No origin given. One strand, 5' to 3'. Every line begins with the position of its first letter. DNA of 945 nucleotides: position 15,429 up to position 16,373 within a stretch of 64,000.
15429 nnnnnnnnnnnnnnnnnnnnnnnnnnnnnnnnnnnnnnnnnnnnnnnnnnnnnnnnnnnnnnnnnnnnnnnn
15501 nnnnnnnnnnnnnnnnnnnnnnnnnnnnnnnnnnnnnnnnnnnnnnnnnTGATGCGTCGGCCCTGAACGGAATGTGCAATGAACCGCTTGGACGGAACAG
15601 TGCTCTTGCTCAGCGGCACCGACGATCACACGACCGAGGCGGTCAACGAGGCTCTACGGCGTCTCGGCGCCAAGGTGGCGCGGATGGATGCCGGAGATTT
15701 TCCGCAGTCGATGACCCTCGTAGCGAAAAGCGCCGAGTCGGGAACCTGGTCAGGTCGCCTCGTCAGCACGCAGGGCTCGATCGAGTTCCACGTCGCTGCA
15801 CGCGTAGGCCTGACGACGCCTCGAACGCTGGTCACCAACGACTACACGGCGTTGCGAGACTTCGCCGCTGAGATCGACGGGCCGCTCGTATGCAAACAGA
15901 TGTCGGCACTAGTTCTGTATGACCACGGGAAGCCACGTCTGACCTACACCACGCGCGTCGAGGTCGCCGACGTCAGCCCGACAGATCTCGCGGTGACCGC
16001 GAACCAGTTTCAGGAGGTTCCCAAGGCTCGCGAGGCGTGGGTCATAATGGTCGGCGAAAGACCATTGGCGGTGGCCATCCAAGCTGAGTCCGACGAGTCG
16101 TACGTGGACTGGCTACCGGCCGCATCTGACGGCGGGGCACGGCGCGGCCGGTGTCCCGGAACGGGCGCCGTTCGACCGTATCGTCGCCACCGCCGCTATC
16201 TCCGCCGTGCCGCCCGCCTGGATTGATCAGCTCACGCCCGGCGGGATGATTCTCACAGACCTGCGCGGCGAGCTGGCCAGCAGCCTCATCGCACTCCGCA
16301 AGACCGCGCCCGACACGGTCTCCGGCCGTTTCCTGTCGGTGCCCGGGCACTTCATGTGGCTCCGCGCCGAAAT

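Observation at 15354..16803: Relic graspetide (ATP-grasp RiPP) locus: intact-looking precursor ORF, broken ATP-grasp and PIMT-like methyltransferase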

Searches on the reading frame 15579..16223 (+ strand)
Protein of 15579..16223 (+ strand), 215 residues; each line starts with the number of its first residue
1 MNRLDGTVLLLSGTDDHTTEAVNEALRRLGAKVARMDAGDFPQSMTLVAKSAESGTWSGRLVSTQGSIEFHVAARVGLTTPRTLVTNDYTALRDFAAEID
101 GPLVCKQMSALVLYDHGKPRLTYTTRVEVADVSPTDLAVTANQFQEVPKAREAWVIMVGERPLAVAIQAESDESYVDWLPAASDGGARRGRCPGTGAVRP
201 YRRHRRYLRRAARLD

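Call 5: search_protein_families(library=pfam, proteins=[window:15579-16223:+], max_evalue=1)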
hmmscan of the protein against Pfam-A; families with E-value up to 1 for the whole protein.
window:15579-16223:+ (215 aa): 4 families
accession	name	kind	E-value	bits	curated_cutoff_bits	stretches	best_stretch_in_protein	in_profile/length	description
PF21068.3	ATPgraspMvdD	-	3.5e-06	27.5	27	1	7-70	1-64/121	MvdD pre-ATP grasp domain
PF03307.20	Adeno_E3_15_3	-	0.19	12.3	35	1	145-172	60-87/116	Adenovirus 15.3kD protein in E3 region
PF09957.15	VapB_antitoxin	-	0.21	12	23.4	0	19-29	25-35/47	Bacterial antitoxin of type II TA system, VapB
PF06875.16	PRF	-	0.24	11.3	22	1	42-113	127-197/214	Plethodontid receptivity factor PRF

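Call 6: search_protein_families(library=ncbifam, proteins=[window:15579-16223:+], max_evalue=1)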
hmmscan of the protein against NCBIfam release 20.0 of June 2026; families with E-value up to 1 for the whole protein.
window:15579-16223:+ (215 aa): 4 families
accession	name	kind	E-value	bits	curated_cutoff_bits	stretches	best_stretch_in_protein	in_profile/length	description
TIGR04187.1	GRASP_SAV_5884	subfamily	1.2e-32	113.4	350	2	70-179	128-236/312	ATP-grasp ribosomal peptide maturase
TIGR04184.1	ATPgraspMvdD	equivalog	2.3e-21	76.3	475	2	69-178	127-240/321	MvdD family ATP-grasp ribosomal peptide maturase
TIGR04185.1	ATPgraspMvdC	equivalog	8.6e-15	54.7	425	2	70-179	128-240/318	MvdC family ATP-grasp ribosomal peptide maturase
TIGR04192.1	GRASP_w_spasm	equivalog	8.5e-05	22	230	1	71-173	132-234/318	grasp-with-spasm system ATP-grasp peptide maturase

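Call 33: find_homologous_proteins(query=window:15579-16115:+, max_evalue=1e-10)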
Query window:15579-16115:+ (179 aa): 1 proteins with E <= 1e-10 among 434 candidates.
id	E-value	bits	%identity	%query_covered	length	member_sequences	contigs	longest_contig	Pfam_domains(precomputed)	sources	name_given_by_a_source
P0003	3.8e-111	386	100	100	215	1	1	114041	PF21068.4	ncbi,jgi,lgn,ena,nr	ncbi:MAG TPA: hypothetical protein VLJ59_19890 [Mycobacteriales bacterium]|nr:hypothetical protein [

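Call 71: list_cluster_members(proteins=[P0003, P0001, P0031])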
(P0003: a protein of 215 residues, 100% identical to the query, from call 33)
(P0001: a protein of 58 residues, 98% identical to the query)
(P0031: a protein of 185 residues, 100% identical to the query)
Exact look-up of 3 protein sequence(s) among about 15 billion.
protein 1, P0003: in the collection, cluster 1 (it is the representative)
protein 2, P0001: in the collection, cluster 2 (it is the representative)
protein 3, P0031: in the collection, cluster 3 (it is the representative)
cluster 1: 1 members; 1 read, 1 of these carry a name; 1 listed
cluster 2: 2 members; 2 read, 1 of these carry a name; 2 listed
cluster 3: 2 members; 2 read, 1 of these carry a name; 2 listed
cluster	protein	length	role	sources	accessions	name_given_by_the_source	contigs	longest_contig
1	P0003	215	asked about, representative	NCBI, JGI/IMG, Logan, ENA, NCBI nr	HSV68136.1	MAG TPA: hypothetical protein VLJ59_19890 [Mycobacteriales bacterium] | hypothetical protein [Mycobacteriales bacterium]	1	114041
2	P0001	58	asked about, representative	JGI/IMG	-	-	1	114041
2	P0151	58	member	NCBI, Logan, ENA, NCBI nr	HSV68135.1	MAG TPA: hypothetical protein VLJ59_19885 [Mycobacteriales bacterium] | hypothetical protein [Mycobacteriales bacterium]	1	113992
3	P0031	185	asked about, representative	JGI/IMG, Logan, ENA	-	-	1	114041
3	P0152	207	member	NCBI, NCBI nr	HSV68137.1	MAG TPA: hypothetical protein VLJ59_19895 [Mycobacteriales bacterium] | hypothetical protein [Mycobacteriales bacterium]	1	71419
